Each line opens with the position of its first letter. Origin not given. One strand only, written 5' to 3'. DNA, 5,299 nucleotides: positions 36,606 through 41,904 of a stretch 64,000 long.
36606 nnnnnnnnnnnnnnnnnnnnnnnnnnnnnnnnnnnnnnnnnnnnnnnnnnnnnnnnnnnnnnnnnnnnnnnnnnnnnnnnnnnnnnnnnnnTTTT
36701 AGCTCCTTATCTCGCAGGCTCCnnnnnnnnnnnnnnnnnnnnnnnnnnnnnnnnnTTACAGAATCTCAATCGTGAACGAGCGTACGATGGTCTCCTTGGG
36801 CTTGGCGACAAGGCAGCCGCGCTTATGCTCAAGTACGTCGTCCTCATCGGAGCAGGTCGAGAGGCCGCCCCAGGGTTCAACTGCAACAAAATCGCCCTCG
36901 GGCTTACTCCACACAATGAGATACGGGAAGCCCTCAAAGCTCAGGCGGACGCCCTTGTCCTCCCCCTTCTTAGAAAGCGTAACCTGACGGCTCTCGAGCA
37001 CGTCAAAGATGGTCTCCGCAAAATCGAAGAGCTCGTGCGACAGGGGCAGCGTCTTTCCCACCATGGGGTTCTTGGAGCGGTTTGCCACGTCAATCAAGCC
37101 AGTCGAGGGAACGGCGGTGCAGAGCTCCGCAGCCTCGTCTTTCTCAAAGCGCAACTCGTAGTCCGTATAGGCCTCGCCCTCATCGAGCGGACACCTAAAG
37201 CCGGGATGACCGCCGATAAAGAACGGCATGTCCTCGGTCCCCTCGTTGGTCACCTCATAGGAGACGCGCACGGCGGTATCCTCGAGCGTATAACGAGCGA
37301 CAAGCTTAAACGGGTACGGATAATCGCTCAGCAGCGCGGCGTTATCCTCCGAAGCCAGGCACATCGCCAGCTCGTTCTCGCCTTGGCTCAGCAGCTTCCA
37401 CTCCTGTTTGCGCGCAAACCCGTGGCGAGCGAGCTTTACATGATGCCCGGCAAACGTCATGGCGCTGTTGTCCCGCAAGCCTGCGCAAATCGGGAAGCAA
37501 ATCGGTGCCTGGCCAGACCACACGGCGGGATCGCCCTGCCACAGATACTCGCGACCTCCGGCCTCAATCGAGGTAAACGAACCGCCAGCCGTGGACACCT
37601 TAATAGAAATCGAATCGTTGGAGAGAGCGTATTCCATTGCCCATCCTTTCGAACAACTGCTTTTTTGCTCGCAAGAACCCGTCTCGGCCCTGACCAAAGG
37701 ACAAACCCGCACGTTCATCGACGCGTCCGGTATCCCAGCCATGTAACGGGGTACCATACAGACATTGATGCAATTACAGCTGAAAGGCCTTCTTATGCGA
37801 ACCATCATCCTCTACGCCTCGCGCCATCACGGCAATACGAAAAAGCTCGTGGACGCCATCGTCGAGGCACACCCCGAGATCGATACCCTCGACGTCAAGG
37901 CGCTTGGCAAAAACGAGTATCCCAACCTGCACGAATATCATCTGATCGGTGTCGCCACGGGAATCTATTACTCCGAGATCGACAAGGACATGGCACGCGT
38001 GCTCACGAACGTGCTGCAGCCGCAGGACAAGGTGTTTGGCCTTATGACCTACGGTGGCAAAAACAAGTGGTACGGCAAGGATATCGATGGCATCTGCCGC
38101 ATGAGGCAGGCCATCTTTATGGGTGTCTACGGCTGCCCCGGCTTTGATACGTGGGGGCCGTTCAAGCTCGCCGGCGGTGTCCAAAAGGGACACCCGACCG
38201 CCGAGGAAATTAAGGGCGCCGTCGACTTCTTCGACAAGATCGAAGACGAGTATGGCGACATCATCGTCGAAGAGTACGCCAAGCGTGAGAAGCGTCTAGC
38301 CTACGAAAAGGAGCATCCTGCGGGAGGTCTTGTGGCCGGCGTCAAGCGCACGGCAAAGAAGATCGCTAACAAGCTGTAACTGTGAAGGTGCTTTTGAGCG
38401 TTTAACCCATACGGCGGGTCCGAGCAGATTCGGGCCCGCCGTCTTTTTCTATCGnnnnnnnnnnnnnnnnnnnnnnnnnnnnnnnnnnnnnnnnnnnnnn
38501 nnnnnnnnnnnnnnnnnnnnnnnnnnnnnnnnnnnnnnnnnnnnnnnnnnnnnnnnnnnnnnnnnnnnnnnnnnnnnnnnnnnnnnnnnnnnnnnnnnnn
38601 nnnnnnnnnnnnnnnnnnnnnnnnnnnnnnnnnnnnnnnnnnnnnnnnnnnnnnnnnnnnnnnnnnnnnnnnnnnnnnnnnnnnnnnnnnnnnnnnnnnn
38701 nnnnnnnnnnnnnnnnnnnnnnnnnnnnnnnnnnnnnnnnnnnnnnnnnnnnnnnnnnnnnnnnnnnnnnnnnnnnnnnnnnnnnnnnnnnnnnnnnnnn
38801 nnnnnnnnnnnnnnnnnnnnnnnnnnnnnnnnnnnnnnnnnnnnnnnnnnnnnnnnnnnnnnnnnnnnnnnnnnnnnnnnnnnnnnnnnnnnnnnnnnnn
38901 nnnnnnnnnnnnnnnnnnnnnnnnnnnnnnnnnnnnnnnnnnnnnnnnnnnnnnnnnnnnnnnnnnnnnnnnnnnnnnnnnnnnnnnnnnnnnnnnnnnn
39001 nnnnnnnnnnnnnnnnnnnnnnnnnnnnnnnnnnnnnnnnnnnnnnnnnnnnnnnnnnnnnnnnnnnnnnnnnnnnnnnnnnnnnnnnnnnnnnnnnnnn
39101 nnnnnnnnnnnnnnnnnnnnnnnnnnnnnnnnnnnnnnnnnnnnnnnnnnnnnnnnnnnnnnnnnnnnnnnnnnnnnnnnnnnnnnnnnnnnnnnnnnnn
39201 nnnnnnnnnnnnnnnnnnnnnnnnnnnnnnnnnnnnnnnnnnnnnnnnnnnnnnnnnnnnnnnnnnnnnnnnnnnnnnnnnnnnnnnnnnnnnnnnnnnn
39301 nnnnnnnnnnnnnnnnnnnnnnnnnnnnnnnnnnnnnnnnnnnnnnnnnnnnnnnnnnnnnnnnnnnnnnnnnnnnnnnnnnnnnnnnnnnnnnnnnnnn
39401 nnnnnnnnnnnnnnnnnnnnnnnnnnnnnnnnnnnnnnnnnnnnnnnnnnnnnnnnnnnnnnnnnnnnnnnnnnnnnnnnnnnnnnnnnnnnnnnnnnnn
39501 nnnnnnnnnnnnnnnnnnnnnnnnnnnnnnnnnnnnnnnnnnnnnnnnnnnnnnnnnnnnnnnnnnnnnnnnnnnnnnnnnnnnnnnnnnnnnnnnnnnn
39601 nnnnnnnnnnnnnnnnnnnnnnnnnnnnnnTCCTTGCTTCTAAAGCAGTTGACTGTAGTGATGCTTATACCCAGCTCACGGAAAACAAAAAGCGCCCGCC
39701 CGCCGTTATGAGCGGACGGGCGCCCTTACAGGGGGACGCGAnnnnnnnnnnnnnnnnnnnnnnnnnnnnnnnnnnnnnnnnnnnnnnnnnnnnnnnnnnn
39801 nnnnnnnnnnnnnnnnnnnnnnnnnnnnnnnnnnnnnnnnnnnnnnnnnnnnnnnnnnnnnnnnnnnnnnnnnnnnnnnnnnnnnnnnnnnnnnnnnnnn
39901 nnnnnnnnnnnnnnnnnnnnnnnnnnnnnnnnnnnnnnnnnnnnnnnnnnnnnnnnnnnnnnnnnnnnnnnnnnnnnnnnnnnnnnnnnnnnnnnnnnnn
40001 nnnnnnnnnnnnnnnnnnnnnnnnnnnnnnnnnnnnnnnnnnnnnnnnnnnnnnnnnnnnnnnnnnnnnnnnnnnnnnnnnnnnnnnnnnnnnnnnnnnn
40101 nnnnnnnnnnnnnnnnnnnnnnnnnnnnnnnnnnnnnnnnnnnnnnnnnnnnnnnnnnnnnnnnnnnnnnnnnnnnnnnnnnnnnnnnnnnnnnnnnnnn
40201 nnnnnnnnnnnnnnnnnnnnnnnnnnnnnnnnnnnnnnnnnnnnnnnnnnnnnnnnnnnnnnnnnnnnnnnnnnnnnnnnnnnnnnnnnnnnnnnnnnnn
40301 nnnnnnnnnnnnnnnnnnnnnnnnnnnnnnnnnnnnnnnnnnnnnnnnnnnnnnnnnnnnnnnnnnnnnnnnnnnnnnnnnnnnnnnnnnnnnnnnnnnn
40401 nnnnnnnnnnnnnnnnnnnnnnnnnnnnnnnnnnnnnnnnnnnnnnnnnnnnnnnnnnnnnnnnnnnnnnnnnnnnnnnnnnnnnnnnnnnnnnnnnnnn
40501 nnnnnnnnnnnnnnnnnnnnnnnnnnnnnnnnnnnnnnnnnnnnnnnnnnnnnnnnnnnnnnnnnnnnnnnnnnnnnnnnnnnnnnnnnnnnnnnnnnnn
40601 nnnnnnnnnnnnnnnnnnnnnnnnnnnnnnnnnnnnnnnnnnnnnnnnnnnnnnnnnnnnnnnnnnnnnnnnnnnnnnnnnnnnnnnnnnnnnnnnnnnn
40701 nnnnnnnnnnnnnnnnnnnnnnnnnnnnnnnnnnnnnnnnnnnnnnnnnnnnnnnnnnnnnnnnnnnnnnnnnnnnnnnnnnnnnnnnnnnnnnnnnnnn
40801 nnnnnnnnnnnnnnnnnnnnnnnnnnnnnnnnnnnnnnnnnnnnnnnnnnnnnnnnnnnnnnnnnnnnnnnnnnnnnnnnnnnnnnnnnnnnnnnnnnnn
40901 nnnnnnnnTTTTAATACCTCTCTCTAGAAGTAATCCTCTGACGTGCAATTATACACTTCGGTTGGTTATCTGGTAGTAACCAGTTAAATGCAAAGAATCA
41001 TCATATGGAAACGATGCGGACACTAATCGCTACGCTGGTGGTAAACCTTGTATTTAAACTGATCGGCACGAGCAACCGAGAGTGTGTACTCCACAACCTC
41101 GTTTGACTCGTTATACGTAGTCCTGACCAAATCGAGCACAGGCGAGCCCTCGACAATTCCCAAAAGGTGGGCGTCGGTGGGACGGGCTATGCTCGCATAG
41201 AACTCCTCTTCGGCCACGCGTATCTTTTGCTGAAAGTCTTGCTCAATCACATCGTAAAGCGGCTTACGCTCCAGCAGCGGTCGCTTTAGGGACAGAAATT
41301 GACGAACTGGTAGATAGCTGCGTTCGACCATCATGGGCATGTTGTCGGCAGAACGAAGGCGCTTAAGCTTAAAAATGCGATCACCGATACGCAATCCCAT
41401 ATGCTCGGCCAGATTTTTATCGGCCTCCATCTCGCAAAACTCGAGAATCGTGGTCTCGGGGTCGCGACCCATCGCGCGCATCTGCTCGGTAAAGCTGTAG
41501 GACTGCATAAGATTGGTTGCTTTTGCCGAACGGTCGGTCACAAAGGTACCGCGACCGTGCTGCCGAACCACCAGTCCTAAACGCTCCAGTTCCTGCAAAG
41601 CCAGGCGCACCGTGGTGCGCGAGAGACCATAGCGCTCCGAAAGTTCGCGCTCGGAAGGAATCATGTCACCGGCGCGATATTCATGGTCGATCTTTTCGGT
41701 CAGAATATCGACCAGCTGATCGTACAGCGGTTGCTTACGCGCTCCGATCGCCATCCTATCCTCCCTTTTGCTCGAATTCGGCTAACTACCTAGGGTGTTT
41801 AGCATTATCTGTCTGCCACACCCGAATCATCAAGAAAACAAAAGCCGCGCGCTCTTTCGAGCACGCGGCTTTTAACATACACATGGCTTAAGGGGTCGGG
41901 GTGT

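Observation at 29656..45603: Shared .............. dyad upstream of IICB4 and of the mannose-type (aga-like) PTS operon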

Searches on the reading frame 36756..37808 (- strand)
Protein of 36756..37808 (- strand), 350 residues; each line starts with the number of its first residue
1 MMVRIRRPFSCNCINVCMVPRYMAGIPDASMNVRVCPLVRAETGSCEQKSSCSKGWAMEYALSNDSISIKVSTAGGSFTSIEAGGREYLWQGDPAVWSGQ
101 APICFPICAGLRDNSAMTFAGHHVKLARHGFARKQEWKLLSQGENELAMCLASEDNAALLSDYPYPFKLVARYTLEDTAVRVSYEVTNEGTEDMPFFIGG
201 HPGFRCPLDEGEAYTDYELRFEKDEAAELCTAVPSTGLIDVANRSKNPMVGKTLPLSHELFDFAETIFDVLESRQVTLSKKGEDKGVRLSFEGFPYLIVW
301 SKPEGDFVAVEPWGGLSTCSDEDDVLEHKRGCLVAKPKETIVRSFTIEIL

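Call 18: search_protein_families(library=pfam, proteins=[window:36756-37808:-])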
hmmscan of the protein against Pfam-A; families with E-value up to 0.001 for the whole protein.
window:36756-37808:- (350 aa): 1 family
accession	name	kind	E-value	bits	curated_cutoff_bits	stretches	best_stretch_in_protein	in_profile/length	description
PF01263.26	Aldose_epim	-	1.5e-25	90.7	27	1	60-313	3-277/299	Aldose 1-epimerase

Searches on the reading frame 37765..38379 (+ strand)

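Call 18: search_protein_families(library=pfam, proteins=[window:37765-38379:+])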
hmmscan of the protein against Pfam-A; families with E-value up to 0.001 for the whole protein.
window:37765-38379:+ (204 aa): 2 families
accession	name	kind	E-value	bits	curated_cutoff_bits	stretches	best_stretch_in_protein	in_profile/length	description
PF12724.12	Flavodoxin_5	-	6.7e-06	26.9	27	1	14-78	1-64/145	Flavodoxin domain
PF12641.12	Flavodoxin_3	-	0.00027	21.2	27.5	1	15-107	2-90/160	Flavodoxin domain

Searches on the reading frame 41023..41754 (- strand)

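Call 13: search_protein_families(library=pfam, proteins=[window:41023-41754:-])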
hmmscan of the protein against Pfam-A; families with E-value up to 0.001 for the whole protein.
window:41023-41754:- (243 aa): 9 families
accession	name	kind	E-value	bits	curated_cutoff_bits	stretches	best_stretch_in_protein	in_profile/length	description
PF07702.18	UTRA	-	1.9e-36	125.4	23.8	1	94-234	1-141/141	UTRA domain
PF00392.27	GntR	-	1.5e-20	73.1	27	1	10-72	1-64/64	Bacterial regulatory proteins, gntR family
PF08220.18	HTH_DeoR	-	9.8e-06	25.7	21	1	37-72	19-54/57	DeoR-like helix-turn-helix domain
PF13730.12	HTH_36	-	3.9e-05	23.8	25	1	33-62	26-55/55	Helix-turn-helix domain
PF13545.12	HTH_Crp_2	-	0.00013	22.2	27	1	33-76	23-65/70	Crp-like helix-turn-helix domain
PF14502.12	HTH_41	-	0.00014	21.7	25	1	27-71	1-47/48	Helix-turn-helix domain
PF13412.12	HTH_24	-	0.00015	21.7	21.9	1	36-62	21-47/48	Winged helix-turn-helix DNA-binding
PF01978.25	TrmB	-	0.00017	21.8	25.6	1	36-68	26-58/68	Sugar-specific transcriptional regulator TrmB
PF09339.16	HTH_IclR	-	0.00018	21.6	22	1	36-65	22-51/52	IclR helix-turn-helix domain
